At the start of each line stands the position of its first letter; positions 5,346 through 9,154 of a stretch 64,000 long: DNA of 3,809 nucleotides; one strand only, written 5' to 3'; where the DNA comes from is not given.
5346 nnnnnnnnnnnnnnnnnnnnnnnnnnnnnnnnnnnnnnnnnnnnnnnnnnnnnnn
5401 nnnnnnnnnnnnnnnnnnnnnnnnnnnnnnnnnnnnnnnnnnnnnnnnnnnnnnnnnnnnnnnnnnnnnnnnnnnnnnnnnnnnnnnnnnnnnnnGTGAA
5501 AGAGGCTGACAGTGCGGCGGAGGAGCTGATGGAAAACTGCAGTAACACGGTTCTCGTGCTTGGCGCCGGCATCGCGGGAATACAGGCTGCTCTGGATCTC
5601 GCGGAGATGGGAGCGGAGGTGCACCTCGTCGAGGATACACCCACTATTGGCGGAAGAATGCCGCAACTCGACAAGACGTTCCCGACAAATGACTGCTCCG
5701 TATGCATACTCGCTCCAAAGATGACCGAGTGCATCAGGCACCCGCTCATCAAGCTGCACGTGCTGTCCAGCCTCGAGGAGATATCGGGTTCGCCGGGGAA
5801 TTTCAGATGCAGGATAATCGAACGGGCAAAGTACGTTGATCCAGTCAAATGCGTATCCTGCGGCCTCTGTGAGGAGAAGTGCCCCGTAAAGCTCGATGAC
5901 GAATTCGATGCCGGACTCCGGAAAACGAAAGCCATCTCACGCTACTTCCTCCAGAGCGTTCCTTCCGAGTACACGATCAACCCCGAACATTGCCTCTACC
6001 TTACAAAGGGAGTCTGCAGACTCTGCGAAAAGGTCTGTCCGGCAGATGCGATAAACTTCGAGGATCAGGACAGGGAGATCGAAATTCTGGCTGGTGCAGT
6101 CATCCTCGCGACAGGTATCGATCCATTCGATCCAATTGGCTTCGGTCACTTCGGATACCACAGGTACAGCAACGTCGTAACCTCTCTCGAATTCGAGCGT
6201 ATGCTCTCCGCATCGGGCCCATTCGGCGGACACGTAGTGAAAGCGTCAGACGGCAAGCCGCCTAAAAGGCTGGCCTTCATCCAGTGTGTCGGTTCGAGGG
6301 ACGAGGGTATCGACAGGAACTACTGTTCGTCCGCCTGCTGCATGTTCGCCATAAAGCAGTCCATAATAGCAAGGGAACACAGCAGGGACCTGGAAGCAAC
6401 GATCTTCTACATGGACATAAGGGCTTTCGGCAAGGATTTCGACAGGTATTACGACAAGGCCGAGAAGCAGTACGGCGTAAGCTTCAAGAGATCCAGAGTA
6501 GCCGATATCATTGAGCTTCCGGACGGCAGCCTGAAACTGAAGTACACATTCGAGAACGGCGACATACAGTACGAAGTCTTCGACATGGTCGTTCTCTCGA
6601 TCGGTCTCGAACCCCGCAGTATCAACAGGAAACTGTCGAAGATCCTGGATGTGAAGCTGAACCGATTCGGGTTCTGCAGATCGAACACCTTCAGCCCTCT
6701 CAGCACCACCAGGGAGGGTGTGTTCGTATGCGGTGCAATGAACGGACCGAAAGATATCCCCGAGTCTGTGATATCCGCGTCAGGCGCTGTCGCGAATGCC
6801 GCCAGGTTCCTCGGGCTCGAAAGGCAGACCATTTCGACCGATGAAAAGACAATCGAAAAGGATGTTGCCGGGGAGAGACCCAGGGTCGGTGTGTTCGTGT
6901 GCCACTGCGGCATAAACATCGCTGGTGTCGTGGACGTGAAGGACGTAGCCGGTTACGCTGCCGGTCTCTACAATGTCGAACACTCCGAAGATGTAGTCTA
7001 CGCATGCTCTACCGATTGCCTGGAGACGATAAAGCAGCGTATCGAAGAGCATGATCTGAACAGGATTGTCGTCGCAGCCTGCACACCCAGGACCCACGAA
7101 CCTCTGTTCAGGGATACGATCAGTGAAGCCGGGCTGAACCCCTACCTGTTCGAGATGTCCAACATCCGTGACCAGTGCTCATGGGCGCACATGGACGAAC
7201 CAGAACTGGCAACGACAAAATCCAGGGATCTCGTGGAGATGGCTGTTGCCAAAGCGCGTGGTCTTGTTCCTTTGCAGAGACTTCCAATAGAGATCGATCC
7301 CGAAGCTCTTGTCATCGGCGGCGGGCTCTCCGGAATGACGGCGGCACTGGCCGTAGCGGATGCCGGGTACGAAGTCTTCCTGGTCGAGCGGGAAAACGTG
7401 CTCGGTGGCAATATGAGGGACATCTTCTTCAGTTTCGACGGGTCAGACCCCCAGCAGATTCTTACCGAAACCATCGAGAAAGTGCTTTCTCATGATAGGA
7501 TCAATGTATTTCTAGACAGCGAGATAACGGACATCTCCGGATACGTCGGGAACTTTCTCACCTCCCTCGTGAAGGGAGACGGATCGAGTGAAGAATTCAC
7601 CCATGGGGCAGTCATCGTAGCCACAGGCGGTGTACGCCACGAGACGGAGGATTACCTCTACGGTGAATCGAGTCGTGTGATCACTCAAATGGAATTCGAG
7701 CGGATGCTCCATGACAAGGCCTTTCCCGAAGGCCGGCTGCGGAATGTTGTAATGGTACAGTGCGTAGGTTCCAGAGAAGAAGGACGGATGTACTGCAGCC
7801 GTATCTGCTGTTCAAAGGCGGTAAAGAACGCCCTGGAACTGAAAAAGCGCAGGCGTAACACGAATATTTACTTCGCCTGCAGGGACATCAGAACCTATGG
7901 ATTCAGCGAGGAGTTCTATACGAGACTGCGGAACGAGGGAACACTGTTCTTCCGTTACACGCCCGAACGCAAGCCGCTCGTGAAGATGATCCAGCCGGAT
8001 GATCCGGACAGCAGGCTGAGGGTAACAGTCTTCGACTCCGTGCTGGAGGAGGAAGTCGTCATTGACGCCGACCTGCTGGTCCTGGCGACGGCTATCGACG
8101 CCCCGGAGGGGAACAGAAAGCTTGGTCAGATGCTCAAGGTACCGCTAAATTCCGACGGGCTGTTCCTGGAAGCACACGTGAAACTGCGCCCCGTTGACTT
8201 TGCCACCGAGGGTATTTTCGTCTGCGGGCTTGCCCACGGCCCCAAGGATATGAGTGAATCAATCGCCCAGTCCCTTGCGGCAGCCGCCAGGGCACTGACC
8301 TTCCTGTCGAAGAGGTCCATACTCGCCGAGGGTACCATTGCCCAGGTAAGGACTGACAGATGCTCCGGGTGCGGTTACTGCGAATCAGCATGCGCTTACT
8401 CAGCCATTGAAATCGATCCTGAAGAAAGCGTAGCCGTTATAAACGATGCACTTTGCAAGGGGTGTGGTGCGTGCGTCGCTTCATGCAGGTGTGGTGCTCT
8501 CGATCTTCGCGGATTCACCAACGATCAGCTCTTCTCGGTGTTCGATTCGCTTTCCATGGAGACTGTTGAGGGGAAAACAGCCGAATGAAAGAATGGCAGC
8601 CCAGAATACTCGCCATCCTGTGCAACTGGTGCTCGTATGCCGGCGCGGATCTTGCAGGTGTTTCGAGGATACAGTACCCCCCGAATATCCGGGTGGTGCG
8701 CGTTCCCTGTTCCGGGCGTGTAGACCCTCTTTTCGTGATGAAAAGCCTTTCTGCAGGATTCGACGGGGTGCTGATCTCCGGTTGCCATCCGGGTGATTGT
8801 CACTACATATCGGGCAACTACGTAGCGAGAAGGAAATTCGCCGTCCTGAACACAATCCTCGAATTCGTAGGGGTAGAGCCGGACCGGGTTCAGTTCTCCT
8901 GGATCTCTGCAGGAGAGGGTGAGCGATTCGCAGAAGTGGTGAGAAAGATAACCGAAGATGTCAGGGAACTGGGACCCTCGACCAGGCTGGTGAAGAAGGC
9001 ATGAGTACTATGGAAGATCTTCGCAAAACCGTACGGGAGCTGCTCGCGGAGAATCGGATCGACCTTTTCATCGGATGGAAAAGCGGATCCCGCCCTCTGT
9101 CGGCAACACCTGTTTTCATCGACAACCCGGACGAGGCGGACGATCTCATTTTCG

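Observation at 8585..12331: Flx-like module in inverted order and without HdrB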

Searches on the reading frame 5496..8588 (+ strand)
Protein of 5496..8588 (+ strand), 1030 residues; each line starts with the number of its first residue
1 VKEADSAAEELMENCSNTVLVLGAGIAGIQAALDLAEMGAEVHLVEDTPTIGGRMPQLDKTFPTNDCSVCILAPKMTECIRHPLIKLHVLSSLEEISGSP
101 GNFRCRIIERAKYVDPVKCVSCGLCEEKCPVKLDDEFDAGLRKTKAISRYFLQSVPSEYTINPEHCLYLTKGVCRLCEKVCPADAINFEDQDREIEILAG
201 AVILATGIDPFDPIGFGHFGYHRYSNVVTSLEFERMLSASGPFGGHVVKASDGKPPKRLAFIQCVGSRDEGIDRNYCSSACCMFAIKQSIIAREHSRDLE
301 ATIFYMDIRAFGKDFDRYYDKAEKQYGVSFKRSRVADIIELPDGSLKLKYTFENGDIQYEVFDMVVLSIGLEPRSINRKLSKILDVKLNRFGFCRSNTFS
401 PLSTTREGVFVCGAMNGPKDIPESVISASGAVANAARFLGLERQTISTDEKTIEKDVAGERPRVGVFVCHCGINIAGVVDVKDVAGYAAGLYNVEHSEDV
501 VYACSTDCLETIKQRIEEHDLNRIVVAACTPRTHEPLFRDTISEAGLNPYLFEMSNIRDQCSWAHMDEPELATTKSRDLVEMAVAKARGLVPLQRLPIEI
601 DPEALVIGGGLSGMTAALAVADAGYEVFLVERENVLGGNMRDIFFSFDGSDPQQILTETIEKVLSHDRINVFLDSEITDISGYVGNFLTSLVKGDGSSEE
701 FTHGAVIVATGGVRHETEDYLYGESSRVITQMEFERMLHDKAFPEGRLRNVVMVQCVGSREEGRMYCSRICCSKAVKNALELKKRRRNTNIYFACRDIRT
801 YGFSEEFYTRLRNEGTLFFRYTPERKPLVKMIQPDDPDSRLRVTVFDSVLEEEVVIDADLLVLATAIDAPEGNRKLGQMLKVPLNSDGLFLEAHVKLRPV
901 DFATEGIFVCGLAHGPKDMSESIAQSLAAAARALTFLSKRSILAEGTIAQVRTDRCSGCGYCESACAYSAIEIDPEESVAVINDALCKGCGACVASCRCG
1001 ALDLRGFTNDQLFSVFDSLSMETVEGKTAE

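Call 4: search_protein_families(library=pfam, proteins=[window:5496-8588:+], max_evalue=0.01)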
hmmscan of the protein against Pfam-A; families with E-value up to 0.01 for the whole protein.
window:5496-8588:+ (1030 aa): 25 families
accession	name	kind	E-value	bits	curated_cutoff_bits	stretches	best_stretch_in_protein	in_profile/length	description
PF07992.20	Pyr_redox_2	-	1.1e-26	94.4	26.1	3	605-714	4-111/291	Pyridine nucleotide-disulphide oxidoreductase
PF12831.13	FAD_oxidored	-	2.5e-19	70.3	27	2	605-640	3-38/416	FAD dependent oxidoreductase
PF13450.12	NAD_binding_8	-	5.2e-16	59.1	21.9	2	606-643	1-38/68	NAD(P)-binding Rossmann-like domain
PF00037.32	Fer4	-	1.6e-13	50.3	21.1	2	113-131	2-20/24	4Fe-4S binding domain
PF00890.30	FAD_binding_2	-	3.8e-13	49.8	20.4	2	604-639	2-37/414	FAD binding domain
PF12838.12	Fer4_7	-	1.8e-10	41.6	27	2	955-1001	1-52/52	4Fe-4S dicluster domain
PF01266.30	DAO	-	2.1e-10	41.1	27.9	2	604-638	2-37/353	FAD dependent oxidoreductase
PF00070.33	Pyr_redox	-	2.3e-10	41.3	22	2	19-60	2-40/82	Pyridine nucleotide-disulphide oxidoreductase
PF01134.28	GIDA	-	6.4e-10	39.1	22.1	2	19-51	2-35/391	Glucose inhibited division protein A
PF12837.12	Fer4_6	-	9.3e-10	38.4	25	1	949-971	2-24/24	4Fe-4S binding domain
PF03486.20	HI0933_like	-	9.5e-09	35.5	50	1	604-637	3-36/244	HI0933-like protein Rossmann domain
PF13738.12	Pyr_redox_3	-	1e-08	35.2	30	1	603-712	166-267/305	Pyridine nucleotide-disulphide oxidoreductase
PF01593.30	Amino_oxidase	-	2.2e-07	31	19.8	1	611-646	1-36/443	Flavin containing amine oxidoreductase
PF01262.27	AlaDh_PNT_C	-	3.5e-07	30.3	23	1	18-63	30-72/214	Alanine dehydrogenase/PNT, C-terminal domain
PF01494.25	FAD_binding_3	-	1.6e-06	28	22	0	603-634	3-34/349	FAD binding domain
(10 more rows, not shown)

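Call 9: search_protein_families(library=ncbifam, proteins=[window:5496-8588:+], max_evalue=0.001)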
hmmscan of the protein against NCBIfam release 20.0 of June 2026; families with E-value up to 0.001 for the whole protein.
window:5496-8588:+ (1030 aa): 156 families (the best 25 are shown)
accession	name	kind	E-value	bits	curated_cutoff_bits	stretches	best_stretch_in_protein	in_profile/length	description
NF040770.1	hetero_SS_HdrA2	exception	1.5e-301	1002.2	1100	3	14-442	137-563/777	CoB-CoM heterodisulfide reductase HdrA2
NF041778.1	hetero_SS_HdrA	equivalog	5.4e-229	762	1400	3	9-458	135-589/771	ferredoxin:CoB-CoM heterodisulfide reductase subunit HdrA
NF041891.1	hdrA_Methbact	equivalog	1.3e-206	688.3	1300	3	7-436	124-553/762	ferredoxin:CoB-CoM heterodisulfide reductase subunit HdrA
NF045637.1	carotdesatCrtDProt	equivalog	3.7e-16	58.7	580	2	19-59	1-41/485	1-hydroxycarotenoid 3,4-desaturase CrtD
TIGR03467.1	HpnE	equivalog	7.7e-16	58.4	283.05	2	605-641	2-38/430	hydroxysqualene dehydroxylase HpnE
TIGR01372.1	soxA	subfamily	1.3e-15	56.3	1164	2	604-689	171-254/996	sarcosine oxidase subunit alpha family protein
NF009410.0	PRK12771.1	subfamily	1.4e-15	56.9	516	2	604-681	141-216/566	NAD(P)-binding protein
NF005560.0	PRK07233.1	equivalog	3.5e-13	49.2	252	2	18-55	2-39/435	hypothetical protein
NF042909.1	FMH_DH_FwdF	exception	9.8e-13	47.9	375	2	949-1004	220-276/336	tungsten-dependent formylmethanofuran dehydrogenase subunit FwdF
NF058655.1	CrtID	equivalog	1.4e-12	47.3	640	2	605-642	2-39/478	bifunctional phytoene desaturase/3,4-desaturase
TIGR03997.1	mycofact_OYE_2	equivalog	1.6e-12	46.7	793.15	2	604-676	382-453/645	mycofactocin system FadH/OYE family oxidoreductase 2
TIGR02734.1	crtI_fam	subfamily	1.7e-12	46.8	238.1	2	19-60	1-42/504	phytoene desaturase family protein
NF045663.1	diclust_near_Sec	equivalog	1.9e-12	46.1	530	2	599-678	104-179/759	pyridine nucleotide-disulfide oxidoreductase/dicluster-binding protein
NF005691.0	PRK07494.1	equivalog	1.2e-11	43.8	459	2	603-634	10-41/404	UbiH/UbiF family hydroxylase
NF038196.1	ferrodoxin_EFR1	subfamily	1.9e-11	44.5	75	1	952-1004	182-231/242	EFR1 family ferrodoxin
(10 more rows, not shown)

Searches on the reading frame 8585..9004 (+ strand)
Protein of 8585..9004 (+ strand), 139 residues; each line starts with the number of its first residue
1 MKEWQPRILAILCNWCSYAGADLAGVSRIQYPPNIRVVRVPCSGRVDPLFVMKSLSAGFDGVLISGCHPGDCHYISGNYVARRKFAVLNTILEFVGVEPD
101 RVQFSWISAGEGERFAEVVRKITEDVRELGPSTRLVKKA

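Call 3: search_protein_families(library=pfam, proteins=[window:8585-9004:+], max_evalue=0.01)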
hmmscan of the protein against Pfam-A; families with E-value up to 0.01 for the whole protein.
window:8585-9004:+ (139 aa): 1 family
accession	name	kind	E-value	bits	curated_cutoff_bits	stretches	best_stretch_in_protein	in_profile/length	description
PF02662.21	FlpD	-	1.1e-54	184.1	22.3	1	8-130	1-123/123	Methyl-viologen-reducing hydrogenase, delta subunit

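Call 9: search_protein_families(library=ncbifam, proteins=[window:8585-9004:+], max_evalue=0.001)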
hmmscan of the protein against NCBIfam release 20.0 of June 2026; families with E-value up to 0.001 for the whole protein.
window:8585-9004:+ (139 aa): 3 families
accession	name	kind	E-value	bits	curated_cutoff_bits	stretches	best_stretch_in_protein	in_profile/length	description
NF040770.1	hetero_SS_HdrA2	exception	1.9e-52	178.4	1100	1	3-132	645-774/777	CoB-CoM heterodisulfide reductase HdrA2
NF045873.1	F420_non_VhuD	exception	7.8e-35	119.9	215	1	6-132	2-128/132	F420-non-reducing hydrogenase iron-sulfur subunit VhuD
NF041891.1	hdrA_Methbact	equivalog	6.1e-12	44.6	1300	1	5-126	643-758/762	ferredoxin:CoB-CoM heterodisulfide reductase subunit HdrA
